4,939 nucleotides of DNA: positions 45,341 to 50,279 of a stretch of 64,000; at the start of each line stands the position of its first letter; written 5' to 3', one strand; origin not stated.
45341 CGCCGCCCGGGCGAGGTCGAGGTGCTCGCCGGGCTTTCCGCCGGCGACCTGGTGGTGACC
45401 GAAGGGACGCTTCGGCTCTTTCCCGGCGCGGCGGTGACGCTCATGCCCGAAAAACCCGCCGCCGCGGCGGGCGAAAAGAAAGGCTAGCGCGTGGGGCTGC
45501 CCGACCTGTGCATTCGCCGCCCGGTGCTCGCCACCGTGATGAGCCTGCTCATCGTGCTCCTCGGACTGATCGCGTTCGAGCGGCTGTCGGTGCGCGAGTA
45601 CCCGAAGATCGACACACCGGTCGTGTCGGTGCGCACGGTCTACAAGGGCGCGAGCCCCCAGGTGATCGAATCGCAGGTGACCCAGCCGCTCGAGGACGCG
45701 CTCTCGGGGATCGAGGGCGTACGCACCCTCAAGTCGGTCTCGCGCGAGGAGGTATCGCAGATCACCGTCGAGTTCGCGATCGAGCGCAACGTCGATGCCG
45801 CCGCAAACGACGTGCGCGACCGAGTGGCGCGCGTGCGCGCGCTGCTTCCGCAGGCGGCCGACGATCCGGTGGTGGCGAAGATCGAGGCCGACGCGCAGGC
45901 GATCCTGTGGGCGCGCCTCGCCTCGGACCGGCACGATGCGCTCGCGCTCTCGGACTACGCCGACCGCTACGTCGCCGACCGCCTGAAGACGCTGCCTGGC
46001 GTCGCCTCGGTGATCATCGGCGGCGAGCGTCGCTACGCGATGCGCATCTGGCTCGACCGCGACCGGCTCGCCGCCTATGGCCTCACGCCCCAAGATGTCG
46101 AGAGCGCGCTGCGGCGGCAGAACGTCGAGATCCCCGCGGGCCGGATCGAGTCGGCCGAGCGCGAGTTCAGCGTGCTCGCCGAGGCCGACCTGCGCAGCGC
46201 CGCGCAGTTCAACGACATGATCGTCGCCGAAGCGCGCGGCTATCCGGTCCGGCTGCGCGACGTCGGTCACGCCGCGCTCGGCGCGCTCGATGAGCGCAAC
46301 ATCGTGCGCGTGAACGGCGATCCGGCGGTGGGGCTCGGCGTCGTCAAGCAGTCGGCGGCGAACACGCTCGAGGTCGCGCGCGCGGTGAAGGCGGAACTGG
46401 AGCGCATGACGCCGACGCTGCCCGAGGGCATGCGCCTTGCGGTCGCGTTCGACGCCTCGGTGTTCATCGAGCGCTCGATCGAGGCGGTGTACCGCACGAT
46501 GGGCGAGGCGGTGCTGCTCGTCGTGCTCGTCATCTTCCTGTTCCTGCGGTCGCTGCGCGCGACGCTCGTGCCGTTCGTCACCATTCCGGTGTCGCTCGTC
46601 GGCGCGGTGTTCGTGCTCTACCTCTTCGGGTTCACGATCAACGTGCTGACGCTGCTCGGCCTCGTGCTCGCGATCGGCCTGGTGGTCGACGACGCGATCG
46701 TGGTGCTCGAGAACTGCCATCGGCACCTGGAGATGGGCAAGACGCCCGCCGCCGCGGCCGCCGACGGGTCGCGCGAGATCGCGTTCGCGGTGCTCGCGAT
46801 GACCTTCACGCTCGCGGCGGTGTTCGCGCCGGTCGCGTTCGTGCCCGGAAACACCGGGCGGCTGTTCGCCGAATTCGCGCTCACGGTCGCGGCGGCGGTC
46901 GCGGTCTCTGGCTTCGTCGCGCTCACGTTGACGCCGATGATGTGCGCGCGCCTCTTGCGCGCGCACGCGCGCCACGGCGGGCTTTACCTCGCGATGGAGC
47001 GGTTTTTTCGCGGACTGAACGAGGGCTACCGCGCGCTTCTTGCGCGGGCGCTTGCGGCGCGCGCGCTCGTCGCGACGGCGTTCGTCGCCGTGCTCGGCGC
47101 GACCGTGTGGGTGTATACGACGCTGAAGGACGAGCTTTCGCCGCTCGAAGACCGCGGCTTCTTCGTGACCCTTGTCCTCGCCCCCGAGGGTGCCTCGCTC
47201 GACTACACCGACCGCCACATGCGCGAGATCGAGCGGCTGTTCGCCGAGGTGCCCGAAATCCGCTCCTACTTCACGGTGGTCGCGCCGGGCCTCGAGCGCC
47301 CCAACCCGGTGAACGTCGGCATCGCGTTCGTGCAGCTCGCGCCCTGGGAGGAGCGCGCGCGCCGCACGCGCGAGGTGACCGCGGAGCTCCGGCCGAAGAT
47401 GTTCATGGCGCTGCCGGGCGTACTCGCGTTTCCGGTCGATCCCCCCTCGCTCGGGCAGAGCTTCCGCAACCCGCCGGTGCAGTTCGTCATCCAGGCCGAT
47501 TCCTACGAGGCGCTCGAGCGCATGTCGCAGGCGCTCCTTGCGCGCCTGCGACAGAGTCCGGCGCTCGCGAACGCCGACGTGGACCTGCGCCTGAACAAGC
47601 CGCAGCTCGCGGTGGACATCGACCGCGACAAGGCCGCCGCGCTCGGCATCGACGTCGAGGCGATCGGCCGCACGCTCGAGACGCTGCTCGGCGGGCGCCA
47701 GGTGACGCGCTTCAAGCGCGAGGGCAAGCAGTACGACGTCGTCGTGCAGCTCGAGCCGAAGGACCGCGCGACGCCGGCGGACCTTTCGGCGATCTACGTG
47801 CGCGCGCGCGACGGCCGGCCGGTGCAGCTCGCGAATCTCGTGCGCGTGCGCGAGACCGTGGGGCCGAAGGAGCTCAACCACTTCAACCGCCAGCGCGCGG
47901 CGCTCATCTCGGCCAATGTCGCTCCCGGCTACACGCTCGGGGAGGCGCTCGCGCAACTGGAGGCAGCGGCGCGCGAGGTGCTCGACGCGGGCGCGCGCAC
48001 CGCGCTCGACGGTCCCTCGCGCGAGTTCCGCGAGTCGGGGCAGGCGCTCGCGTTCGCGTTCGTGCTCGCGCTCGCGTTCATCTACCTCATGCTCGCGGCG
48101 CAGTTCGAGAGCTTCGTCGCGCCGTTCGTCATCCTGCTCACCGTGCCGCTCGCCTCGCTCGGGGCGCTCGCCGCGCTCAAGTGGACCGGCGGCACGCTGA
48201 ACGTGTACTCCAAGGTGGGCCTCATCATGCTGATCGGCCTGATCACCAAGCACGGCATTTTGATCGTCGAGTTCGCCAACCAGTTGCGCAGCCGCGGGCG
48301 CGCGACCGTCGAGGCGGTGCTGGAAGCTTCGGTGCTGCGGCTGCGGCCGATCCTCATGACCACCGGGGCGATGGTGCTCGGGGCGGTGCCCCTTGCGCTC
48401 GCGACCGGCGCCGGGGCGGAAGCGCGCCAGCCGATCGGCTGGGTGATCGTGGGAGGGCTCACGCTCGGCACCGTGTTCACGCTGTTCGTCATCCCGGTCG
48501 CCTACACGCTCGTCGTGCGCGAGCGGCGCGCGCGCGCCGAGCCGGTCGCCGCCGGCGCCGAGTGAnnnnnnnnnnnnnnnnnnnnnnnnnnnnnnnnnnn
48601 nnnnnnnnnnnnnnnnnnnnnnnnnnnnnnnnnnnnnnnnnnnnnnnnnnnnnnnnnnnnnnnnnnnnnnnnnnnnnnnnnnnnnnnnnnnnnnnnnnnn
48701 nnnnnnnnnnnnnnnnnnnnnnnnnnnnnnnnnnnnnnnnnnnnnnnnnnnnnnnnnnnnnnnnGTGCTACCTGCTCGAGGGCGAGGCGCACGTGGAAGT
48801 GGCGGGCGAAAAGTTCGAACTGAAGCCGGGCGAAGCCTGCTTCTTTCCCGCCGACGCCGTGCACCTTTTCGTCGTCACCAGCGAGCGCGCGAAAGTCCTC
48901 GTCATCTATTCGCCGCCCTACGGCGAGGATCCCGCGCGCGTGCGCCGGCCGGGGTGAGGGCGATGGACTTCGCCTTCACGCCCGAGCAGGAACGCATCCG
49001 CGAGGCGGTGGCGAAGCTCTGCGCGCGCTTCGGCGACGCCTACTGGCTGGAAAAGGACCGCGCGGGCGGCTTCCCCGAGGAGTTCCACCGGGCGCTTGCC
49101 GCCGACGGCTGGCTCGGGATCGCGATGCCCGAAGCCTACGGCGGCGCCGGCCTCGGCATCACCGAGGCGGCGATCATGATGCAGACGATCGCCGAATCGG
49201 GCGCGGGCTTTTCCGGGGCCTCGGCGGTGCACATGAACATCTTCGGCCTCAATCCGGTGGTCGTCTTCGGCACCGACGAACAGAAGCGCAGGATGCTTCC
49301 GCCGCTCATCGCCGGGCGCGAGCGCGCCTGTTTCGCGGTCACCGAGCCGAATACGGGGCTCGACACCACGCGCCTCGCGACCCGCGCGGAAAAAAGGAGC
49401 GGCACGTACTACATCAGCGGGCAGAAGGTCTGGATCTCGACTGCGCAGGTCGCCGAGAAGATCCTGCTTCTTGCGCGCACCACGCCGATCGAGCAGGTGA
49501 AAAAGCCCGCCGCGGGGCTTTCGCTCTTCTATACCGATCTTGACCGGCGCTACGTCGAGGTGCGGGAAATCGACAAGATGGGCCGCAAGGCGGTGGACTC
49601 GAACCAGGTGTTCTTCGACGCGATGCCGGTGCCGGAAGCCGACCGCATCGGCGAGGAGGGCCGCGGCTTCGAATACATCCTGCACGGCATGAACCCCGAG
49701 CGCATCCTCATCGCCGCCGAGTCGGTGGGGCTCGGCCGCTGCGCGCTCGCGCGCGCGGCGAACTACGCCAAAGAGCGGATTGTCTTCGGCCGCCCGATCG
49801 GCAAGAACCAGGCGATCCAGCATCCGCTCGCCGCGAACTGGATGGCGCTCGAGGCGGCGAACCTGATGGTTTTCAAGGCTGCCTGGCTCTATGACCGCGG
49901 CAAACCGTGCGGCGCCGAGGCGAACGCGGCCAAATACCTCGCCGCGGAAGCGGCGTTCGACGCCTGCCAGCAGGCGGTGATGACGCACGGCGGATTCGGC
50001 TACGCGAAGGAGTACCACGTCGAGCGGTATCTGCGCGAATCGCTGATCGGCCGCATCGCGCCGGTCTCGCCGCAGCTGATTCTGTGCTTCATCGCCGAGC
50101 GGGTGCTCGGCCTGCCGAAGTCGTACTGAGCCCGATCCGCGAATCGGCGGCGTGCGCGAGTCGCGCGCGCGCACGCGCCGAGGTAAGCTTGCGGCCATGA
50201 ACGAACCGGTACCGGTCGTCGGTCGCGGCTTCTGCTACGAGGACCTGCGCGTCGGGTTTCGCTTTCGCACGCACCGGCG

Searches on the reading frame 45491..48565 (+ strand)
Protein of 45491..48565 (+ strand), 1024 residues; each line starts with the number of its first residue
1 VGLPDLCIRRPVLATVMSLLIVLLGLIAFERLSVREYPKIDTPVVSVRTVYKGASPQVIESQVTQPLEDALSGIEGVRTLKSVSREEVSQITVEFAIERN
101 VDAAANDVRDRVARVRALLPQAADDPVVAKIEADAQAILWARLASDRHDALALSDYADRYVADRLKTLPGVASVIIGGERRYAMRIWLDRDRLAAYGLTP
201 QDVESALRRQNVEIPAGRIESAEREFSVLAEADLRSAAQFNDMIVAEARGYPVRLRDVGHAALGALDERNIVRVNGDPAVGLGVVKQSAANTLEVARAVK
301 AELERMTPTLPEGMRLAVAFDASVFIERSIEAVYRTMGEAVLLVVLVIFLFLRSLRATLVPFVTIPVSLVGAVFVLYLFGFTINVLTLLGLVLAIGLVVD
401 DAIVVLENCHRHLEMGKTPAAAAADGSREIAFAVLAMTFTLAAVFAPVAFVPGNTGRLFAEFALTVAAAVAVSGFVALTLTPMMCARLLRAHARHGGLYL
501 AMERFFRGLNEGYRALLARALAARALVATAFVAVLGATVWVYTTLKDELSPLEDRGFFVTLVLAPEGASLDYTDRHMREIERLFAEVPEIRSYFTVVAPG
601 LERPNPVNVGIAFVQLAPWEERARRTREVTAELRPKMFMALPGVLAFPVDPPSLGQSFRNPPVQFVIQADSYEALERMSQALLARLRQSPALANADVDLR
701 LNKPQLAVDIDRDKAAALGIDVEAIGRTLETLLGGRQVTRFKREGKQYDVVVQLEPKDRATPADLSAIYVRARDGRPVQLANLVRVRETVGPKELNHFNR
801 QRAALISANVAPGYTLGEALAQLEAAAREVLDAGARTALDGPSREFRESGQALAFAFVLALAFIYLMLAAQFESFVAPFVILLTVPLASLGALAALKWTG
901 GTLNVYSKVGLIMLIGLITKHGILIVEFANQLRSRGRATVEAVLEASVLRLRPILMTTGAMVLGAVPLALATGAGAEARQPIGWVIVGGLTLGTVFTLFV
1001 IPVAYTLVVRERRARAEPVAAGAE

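Call 56: search_protein_families(library=pfam, proteins=[window:45491-48565:+], max_evalue=0.00001)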
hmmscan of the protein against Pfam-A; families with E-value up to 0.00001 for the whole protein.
window:45491-48565:+ (1024 aa): 2 families
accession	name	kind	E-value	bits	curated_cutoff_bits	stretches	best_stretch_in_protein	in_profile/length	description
PF00873.25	ACR_tran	-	0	1059.6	28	1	5-1008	3-1020/1021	AcrB/AcrD/AcrF family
PF03176.21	MMPL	-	3.7e-10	39.7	20.5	1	291-488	102-302/333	MMPL family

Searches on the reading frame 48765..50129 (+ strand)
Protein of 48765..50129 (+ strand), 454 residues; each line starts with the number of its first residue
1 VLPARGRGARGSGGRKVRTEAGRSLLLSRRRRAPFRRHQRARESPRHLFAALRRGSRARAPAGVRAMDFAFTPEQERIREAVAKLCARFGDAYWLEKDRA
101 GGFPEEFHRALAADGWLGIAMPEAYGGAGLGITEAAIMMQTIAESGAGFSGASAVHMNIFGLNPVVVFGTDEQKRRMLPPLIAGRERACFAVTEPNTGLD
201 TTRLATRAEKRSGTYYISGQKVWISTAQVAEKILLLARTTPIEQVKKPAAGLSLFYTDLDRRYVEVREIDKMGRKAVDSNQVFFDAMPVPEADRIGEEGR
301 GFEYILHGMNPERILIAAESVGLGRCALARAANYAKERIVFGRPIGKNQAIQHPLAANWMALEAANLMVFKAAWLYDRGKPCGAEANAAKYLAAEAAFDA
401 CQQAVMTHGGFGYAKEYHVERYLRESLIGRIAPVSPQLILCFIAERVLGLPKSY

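Call 56: search_protein_families(library=pfam, proteins=[window:48765-50129:+], max_evalue=0.00001)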
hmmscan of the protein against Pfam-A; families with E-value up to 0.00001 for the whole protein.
window:48765-50129:+ (454 aa): 4 families
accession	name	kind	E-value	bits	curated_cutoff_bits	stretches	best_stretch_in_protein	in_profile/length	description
PF00441.29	Acyl-CoA_dh_1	-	2e-38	132.3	22.4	1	299-432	1-134/150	Acyl-CoA dehydrogenase, C-terminal domain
PF02771.21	Acyl-CoA_dh_N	-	2e-28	99.5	22.9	1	72-184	1-112/113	Acyl-CoA dehydrogenase, N-terminal domain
PF02770.24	Acyl-CoA_dh_M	-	6.4e-18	65.2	33.3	1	189-286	1-96/97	Acyl-CoA dehydrogenase, middle domain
PF08028.16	Acyl-CoA_dh_2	-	1.8e-16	61.1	22.7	1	315-425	2-122/134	Acyl-CoA dehydrogenase, C-terminal domain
